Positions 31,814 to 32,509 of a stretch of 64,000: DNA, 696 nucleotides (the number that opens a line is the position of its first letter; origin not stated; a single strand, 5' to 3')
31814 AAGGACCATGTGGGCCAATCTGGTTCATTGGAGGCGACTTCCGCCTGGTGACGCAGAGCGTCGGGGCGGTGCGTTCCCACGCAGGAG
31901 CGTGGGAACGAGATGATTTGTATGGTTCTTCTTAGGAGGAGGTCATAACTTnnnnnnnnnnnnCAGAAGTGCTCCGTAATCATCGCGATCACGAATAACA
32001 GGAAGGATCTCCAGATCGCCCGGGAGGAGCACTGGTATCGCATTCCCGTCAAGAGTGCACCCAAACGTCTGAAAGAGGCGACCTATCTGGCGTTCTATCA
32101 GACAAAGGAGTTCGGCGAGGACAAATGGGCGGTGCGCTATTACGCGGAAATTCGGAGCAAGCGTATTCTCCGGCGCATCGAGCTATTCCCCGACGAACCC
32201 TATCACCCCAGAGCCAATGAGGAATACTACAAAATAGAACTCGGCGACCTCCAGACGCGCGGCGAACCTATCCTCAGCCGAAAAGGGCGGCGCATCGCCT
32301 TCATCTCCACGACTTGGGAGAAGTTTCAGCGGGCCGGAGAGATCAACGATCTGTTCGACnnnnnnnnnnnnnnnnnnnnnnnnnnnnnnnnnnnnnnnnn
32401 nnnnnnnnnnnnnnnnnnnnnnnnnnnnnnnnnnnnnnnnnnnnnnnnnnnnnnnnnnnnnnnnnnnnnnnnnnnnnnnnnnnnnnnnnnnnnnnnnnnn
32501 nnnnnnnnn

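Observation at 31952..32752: Fusion of an uncharacterised N-terminal domain to a DUF559 (Vsr-like) endonuclease domain next to mobile-element debris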

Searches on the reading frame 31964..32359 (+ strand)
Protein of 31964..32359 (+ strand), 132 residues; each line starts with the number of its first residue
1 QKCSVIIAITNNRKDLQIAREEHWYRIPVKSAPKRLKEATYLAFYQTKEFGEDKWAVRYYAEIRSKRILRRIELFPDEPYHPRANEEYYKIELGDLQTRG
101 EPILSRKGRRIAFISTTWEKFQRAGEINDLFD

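Call 28: search_solved_structures(query=A2, max_evalue=10, show_alignments=3)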
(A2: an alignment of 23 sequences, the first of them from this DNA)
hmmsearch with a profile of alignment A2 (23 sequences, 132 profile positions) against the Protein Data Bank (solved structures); distinct sequences matched with E-value up to 10: 1.
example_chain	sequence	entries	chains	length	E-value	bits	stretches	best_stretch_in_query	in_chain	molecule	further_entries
2cg9_X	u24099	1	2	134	0.47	13.6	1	72-127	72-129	CO-CHAPERONE PROTEIN SBA1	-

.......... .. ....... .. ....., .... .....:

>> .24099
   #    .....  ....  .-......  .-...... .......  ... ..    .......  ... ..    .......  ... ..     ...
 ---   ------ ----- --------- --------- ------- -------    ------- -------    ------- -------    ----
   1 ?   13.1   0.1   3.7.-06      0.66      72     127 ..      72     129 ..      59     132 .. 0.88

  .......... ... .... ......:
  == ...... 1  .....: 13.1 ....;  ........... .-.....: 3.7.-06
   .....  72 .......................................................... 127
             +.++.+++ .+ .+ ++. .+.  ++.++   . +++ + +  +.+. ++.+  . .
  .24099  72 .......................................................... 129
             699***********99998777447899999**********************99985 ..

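Call 35: search_protein_representatives(alignment_id=A2)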
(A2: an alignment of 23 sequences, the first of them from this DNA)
Query: 23 sequences, 132 profile positions. Proteins with E-value up to 0.001 (for the whole library): 1115; up to 1e-10: 621; up to 1e-30: 166. The best 150 are listed.
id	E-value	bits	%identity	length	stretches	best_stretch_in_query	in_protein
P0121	2.8e-76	270.0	-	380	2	3-132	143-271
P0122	4.1e-54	198.3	-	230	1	3-131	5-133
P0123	8.3e-53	194.1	-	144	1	2-130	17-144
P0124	1.3e-51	190.2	-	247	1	3-132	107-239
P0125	4.1e-51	188.6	-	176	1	3-132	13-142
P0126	9.0e-51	187.5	-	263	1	3-131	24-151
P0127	2.8e-50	185.9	-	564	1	3-131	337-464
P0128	1.2e-49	183.9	-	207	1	2-132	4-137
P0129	2.4e-49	182.9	-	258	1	3-132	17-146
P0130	5.7e-49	181.7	-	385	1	2-131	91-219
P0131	2.5e-48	179.6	-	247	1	3-132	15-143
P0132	4.1e-48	178.9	-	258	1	3-132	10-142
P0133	1.6e-47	177.0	-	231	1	2-130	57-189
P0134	1.7e-47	176.9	-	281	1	2-132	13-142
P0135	6.5e-47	175.0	-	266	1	5-131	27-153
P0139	5.1e-46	172.1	-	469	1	5-132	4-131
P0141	1.3e-45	170.8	-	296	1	3-132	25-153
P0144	3.1e-45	169.6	-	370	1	2-130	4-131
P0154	1.0e-43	164.7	-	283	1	3-131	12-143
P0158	3.4e-43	163.0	-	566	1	3-131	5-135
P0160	4.8e-43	162.5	-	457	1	6-132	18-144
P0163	1.0e-42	161.4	-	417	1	2-132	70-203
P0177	3.4e-41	156.5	-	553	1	2-131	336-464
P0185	1.0e-39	151.7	-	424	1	2-118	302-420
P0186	1.1e-39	151.6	-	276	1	3-132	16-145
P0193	1.1e-38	148.3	-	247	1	4-131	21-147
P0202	6.1e-38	146.0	-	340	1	4-132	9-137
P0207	4.7e-37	143.1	-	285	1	2-132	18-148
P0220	6.0e-36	139.5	-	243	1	5-132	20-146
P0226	1.7e-35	138.1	-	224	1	3-131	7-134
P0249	1.4e-33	131.8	-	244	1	2-131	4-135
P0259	1.7e-32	128.4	-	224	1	4-131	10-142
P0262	2.7e-32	127.7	-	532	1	2-132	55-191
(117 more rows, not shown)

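Call 36: search_protein_families(library=pfam, proteins=[P0127, P0177, P0158, P0139, P0160, P0163, P0185, P0262, P0144, P0130], max_evalue=0.01)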
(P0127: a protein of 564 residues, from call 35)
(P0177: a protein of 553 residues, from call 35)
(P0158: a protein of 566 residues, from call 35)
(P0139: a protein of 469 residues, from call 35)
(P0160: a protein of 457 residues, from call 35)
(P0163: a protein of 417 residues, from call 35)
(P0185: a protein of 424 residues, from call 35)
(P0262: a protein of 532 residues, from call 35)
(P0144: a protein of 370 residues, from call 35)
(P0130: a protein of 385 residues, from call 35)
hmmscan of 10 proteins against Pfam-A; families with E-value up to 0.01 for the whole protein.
P0127 (564 aa): 2 families
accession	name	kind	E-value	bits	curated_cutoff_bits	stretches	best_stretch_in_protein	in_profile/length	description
PF03851.20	UvdE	-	3.4e-45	154.9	24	1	35-239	45-253/275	UV-endonuclease UvdE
PF01261.30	AP_endonuc_2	-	2.3e-07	31.2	31.1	1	78-205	28-165/249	Xylose isomerase-like TIM barrel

P0177 (553 aa): 2 families
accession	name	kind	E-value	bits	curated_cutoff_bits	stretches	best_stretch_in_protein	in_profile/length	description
PF03851.20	UvdE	-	1.6e-28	100.1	24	1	36-238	46-253/275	UV-endonuclease UvdE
PF01261.30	AP_endonuc_2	-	0.00026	21.2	31.1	1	77-173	27-125/249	Xylose isomerase-like TIM barrel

P0158 (566 aa): 9 families
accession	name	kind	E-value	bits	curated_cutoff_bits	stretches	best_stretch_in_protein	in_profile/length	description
PF08241.18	Methyltransf_11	-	3.8e-19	69.5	21.2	1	355-452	1-94/95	Methyltransferase domain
PF13649.12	Methyltransf_25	-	5.7e-16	59.4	27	1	354-449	1-97/97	Methyltransferase domain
PF13489.12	Methyltransf_23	-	2.9e-12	47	27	1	348-469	20-130/164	Methyltransferase domain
PF08242.18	Methyltransf_12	-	7.3e-12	46.3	30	1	355-451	1-98/98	Methyltransferase domain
PF13847.12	Methyltransf_31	-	2.8e-11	43.8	27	1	353-467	6-118/145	Methyltransferase domain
PF01209.24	Ubie_methyltran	-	9.1e-08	32.2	20.1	1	351-465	48-163/233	ubiE/COQ5 methyltransferase family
PF04480.18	DUF559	-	5.3e-06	26.7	20.6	1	166-227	42-98/109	Protein of unknown function (DUF559)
PF18741.7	MTES_1575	-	4.9e-05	23.8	38.2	1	168-221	25-80/96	REase_MTES_1575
PF05148.21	Methyltransf_8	-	0.00016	22.1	27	1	406-469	110-171/219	Hypothetical methyltransferase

P0139 (469 aa): 7 families
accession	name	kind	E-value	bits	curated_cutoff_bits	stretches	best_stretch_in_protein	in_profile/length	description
PF04002.20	RadC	-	2e-46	157.3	22.1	1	350-467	3-120/121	RadC-like JAB domain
PF04480.18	DUF559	-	3.6e-11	43.3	20.6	1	132-231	14-107/109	Protein of unknown function (DUF559)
PF20582.4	UPF0758_N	-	7.6e-11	42.4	27.1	1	247-318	5-75/77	UPF0758 N-terminal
PF18741.7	MTES_1575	-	1.3e-10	41.6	38.2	1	152-231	12-95/96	REase_MTES_1575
PF14464.11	Prok-JAB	-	0.00011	22.5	25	1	360-443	11-95/114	Prokaryotic homologs of the JAB domain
PF12826.13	HHH_2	-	0.0011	19.5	27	1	284-317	13-46/64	Helix-hairpin-helix motif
PF14520.12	HHH_5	-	0.0014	19.5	27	1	285-316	13-45/57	Helix-hairpin-helix domain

P0160 (457 aa): 4 families
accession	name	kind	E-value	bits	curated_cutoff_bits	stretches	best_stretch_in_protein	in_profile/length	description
PF18741.7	MTES_1575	-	3.1e-11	43.6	38.2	1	175-242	24-93/96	REase_MTES_1575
PF04480.18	DUF559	-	6.3e-09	36.1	20.6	1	148-244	17-107/109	Protein of unknown function (DUF559)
PF13646.12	HEAT_2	-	9.5e-09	35.9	27.7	2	367-453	2-88/88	HEAT repeats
PF03130.22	HEAT_PBS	-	0.0092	16.9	20.9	0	349-374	2-26/27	PBS lyase HEAT-like repeat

P0163 (417 aa): 2 families
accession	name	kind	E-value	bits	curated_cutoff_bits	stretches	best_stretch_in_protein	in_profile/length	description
PF04480.18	DUF559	-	1.1e-09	38.5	20.6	1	205-295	15-99/109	Protein of unknown function (DUF559)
PF18741.7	MTES_1575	-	9.5e-07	29.3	38.2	1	233-290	23-82/96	REase_MTES_1575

P0185 (424 aa): 8 families
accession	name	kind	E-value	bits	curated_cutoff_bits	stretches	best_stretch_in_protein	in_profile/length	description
PF01230.28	HIT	-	1.3e-18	67.9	21.5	1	177-267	7-97/98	HIT domain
PF11969.13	DcpS_C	-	7.4e-11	43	24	1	171-264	9-101/114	Scavenger mRNA decapping enzyme C-term binding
PF13489.12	Methyltransf_23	-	8.2e-11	42.3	27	1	23-112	13-119/164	Methyltransferase domain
PF08242.18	Methyltransf_12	-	8.1e-06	26.9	30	0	70-106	64-97/98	Methyltransferase domain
PF13649.12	Methyltransf_25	-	1.4e-05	26.1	27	0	68-105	60-97/97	Methyltransferase domain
PF08241.18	Methyltransf_11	-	2.7e-05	25.2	21.2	1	68-109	56-95/95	Methyltransferase domain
PF03848.20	TehB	-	0.001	18.9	20.4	1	34-63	32-61/193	Tellurite resistance protein TehB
PF13847.12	Methyltransf_31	-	0.0033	17.6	27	0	63-108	61-108/145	Methyltransferase domain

P0262 (532 aa): 4 families
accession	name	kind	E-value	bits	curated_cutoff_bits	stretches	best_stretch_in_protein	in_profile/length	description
PF00570.28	HRDC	-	2.4e-18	66.3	23.8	1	346-411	2-67/68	HRDC domain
PF04480.18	DUF559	-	3.5e-09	36.9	20.6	1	193-285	15-96/109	Protein of unknown function (DUF559)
PF18741.7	MTES_1575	-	0.0016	18.9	38.2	1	227-281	23-80/96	REase_MTES_1575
PF00633.29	HHH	-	0.0095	16.2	24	0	380-403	3-26/30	Helix-hairpin-helix motif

P0144 (370 aa): 1 family
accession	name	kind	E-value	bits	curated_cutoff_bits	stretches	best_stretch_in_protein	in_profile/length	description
PF12686.12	DUF3800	-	1.5e-06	29.4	21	1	170-343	1-148/149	Protein of unknown function (DUF3800)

P0130 (385 aa): 1 family
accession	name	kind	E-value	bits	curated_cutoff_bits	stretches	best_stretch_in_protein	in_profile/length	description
PF04480.18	DUF559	-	0.0011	19.2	20.6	1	290-370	31-106/109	Protein of unknown function (DUF559)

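Call 38: search_protein_families(library=pfam, proteins=[P0141, P0154, P0186, P0207, P0202, P0249, P0193, P0220, P0226, P0259], max_evalue=0.1)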
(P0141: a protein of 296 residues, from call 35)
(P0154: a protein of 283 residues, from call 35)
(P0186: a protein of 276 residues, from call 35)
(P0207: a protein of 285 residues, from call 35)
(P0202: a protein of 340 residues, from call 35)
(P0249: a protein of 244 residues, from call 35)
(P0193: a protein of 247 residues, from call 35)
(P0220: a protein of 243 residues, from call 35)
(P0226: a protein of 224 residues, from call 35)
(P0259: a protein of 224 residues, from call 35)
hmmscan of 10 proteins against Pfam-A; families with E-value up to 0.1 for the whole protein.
P0141 (296 aa): 0 families

P0154 (283 aa): 0 families

P0186 (276 aa): 0 families

P0207 (285 aa): 0 families

P0202 (340 aa): 0 families

P0249 (244 aa): 0 families

P0193 (247 aa): 0 families

P0220 (243 aa): 0 families

P0226 (224 aa): 2 families
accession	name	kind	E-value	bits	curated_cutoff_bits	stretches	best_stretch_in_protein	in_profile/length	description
PF24806.1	DUF7706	-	0.058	13.9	27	0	138-154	46-62/63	Family of unknown function (DUF7706)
PF11740.13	KfrA_N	-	0.077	14.1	26.1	0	141-177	6-41/113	Plasmid replication region DNA-binding N-term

P0259 (224 aa): 0 families

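Call 41: search_protein_families(library=pfam, alignment_id=A2, max_evalue=10)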
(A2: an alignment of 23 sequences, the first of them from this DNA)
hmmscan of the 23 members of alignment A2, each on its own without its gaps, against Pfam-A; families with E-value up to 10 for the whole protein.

A. member 1, seq(132 aa): 0 families

B. families by the number of members that match (of 23 scanned): 8 families
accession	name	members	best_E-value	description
PF12937.12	F-box-like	2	0.026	F-box-like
PF13716.11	CRAL_TRIO_2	1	0.039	Divergent CRAL/TRIO domain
PF01426.24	BAH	1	0.087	BAH domain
PF16441.10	DUF5038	1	0.088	Domain of unknown function (DUF5038)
PF05874.16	PBAN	1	0.11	Pheromone biosynthesis activating neuropeptide (PBAN)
PF24513.1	DUF7593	1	0.12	Domain of unknown function (DUF7593)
PF15567.11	Imm35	1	0.16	Immunity protein 35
PF00754.31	F5_F8_type_C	1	0.32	F5/8 type C domain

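Call 54: predict_structure(alignment_id=A2)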
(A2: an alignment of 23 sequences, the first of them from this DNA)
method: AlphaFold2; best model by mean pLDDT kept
length: 132 residues; sequences in the alignment: 23
mean_pLDDT: 93.1   pTM: 0.85
mean pLDDT of the five models: 93.1, 92.6, 92.5, 90.5, 89.2
residues with pLDDT >= 90: 111; 70-90: 18; 50-70: 3; < 50: 0
segments of 3 or more residues with pLDDT < 50: none
pLDDT, mean of each block of 10 residues (from residue 1): 85 93 96 93 94 93 97 92 95 96 91 93 94 80
secondary structure, 60 per line:
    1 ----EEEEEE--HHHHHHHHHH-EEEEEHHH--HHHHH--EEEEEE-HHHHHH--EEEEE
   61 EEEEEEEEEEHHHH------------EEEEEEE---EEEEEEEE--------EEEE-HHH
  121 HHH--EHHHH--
elements in order: E5-10 H13-22 E24-28 H34-38 E41-46 H48-53 E56-70 H71-74 E87-93 E97-104 E113-116 H118-123 H127-130

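Call 57: fold_search(model_id=the predicted structure, library=pdb)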
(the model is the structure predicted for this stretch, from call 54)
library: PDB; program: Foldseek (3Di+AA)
matches with E <= 10: 449; with E <= 0.001: 0
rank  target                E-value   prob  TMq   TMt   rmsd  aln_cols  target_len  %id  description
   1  6n0s                  2.5e-03  1.00  0.60  0.46   5.9       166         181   10  N-terminal domain of Staphylothermus marinus McrB (released 2019-11-13)
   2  5gus_A                2.7e-03  1.00  0.60  0.57   3.8       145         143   12  Crystal structure of ASCH domain from Zymomonas mobilis (released 2017-08-30)
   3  5y6c_A                3.2e-03  1.00  0.60  0.57   4.1       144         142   12  Crystal structure of ZmASCH S128A mutant protein from Zymomonas mobilis (released 2018-07-18)
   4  5gus_B                3.6e-03  1.00  0.62  0.58   3.8       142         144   11  Crystal structure of ASCH domain from Zymomonas mobilis (released 2017-08-30)
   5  5h8a_C                4.9e-03  1.00  0.46  0.36   4.0        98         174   13  Mmi1 YTH domain (released 2016-01-13)
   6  5y6b_A                5.2e-03  1.00  0.61  0.57   4.0       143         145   11  Crystal structure of ZmASCH Y47F mutant protein from Zymomonas mobilis (released 2018-07-18)
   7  5h8a_B                5.9e-03  1.00  0.44  0.35   4.4        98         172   13  Mmi1 YTH domain (released 2016-01-13)
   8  5guq_C                6.3e-03  1.00  0.61  0.55   4.2       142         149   11  Crystal structure of ASCH from Zymomonas mobilis (released 2017-08-30)
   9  5y6b_B                8.5e-03  1.00  0.59  0.56   4.2       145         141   12  Crystal structure of ZmASCH Y47F mutant protein from Zymomonas mobilis (released 2018-07-18)
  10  6fpx_E                9.7e-03  0.99  0.41  0.33   4.5        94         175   14  Structure of S. pombe Mmi1 in complex with 11-mer RNA (released 2018-05-09)
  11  4wqn_A                9.7e-03  0.99  0.43  0.39   4.6       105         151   10  Crystal structure of N6-methyladenosine RNA reader YTHDF2 (released 2014-11-19)
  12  5guq_A                1.0e-02  1.00  0.61  0.57   4.0       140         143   11  Crystal structure of ASCH from Zymomonas mobilis (released 2017-08-30)
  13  5h8a_D                1.0e-02  0.99  0.44  0.35   4.4        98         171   13  Mmi1 YTH domain (released 2016-01-13)
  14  4rdo_D                1.0e-02  0.99  0.45  0.41   4.4       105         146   13  Structure of YTH-YTHDF2 in the free state (released 2014-12-24)
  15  6fpx_A                1.0e-02  0.98  0.40  0.31   4.5        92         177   13  Structure of S. pombe Mmi1 in complex with 11-mer RNA (released 2018-05-09)
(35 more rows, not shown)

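Call 71: fold_search(model_id=the predicted structure, library=viral)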
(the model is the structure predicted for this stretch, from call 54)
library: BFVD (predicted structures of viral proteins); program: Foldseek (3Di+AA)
matches with E <= 10: 325; with E <= 0.001: 2
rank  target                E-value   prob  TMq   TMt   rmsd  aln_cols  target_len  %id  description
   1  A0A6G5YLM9            2.2e-04  1.00  0.56  0.60   4.0       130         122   13  (no name in the UniProt tables at hand)
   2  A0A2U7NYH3            5.1e-04  1.00  0.50  0.41   4.9       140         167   14  ASCH domain-containing protein [Hot spring virus BHS1]
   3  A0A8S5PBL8            1.8e-03  1.00  0.48  0.24   5.7       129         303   12  ASCH domain-containing protein [Myoviridae sp. ctsGI2]
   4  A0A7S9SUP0            2.2e-03  1.00  0.51  0.46   4.3       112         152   12  Uncharacterized protein [Virus NIOZ-UU159]
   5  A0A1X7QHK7            2.5e-03  0.99  0.39  0.33   4.4       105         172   10  (no name in the UniProt tables at hand)
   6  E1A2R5                3.0e-03  1.00  0.42  0.43   4.5       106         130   15  Uncharacterized protein [Aeromonas phage phiAS5]
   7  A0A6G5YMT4            5.5e-03  1.00  0.45  0.49   5.4       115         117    9  (no name in the UniProt tables at hand)
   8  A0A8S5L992            5.9e-03  1.00  0.57  0.57   3.7       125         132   11  Uncharacterized protein [Myoviridae sp. ctPuP5]
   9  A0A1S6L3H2            1.0e-02  0.90  0.33  0.37   5.4        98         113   15  Uncharacterized protein [Erwinia phage vB_EamM_Yoloswag]
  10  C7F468                1.1e-02  1.00  0.49  0.35   4.8       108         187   10  (no name in the UniProt tables at hand)
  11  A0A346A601            1.3e-02  0.99  0.45  0.23   5.2       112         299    9  (no name in the UniProt tables at hand)
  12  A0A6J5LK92            1.5e-02  0.99  0.53  0.17   4.7       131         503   13  ASCH domain containing protein [uncultured Caudovirales phage]
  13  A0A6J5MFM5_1          2.1e-02  0.99  0.53  0.09   4.3       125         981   10  ART-PolyVal-like domain-containing protein [uncultured Caudovirales phage]
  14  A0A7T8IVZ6            2.9e-02  0.82  0.34  0.38   5.2        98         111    9  Uncharacterized protein [Erwinia phage pEa_SNUABM_5]
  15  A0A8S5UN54            3.9e-02  0.96  0.44  0.36   5.2       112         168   11  Restriction alleviation protein [Myoviridae sp. ctwVB15]
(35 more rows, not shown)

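Call 97: find_homologous_proteins(query=P0127, max_evalue=1e-20)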
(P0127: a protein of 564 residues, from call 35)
Query P0127 (564 aa): 2174 proteins with E <= 1e-20 among 8000 candidates; the best 120 are listed.
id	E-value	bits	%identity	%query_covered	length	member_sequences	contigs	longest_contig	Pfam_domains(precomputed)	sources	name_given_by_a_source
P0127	0.0e+0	1290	100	100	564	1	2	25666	PF01261.31,PF03851.21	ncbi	-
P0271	0.0e+0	1131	88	99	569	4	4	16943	PF03851.21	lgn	-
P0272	0.0e+0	1103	87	99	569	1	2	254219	PF01261.31,PF03851.21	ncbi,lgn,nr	ncbi:MAG: UV DNA damage repair endonuclease UvsE [Anaerolineae bacterium]|nr:UV DNA damage repair en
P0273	0.0e+0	1102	85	99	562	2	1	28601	PF03851.21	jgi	jgi:UV DNA damage endonuclease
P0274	0.0e+0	1098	85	99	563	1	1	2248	PF03851.21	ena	-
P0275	0.0e+0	1011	80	98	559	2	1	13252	PF03851.21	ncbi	-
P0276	2.5e-288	976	78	99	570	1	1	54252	PF03851.21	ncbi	-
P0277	1.3e-280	950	76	98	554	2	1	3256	PF01261.31,PF03851.21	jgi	-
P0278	5.7e-240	816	76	85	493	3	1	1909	PF03851.21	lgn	-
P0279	2.6e-226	771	72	85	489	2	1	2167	PF03851.21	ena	-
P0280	1.7e-218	745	60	98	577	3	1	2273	PF01261.31,PF03851.21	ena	-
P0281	4.4e-217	741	66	91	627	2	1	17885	PF03851.21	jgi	-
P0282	1.1e-215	736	59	99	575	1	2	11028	PF01261.31,PF03851.21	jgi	jgi:UV DNA damage endonuclease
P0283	1.2e-215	736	59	99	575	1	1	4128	PF03851.21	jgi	jgi:UV DNA damage endonuclease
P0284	1.4e-213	729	60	98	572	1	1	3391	PF01261.31,PF03851.21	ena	-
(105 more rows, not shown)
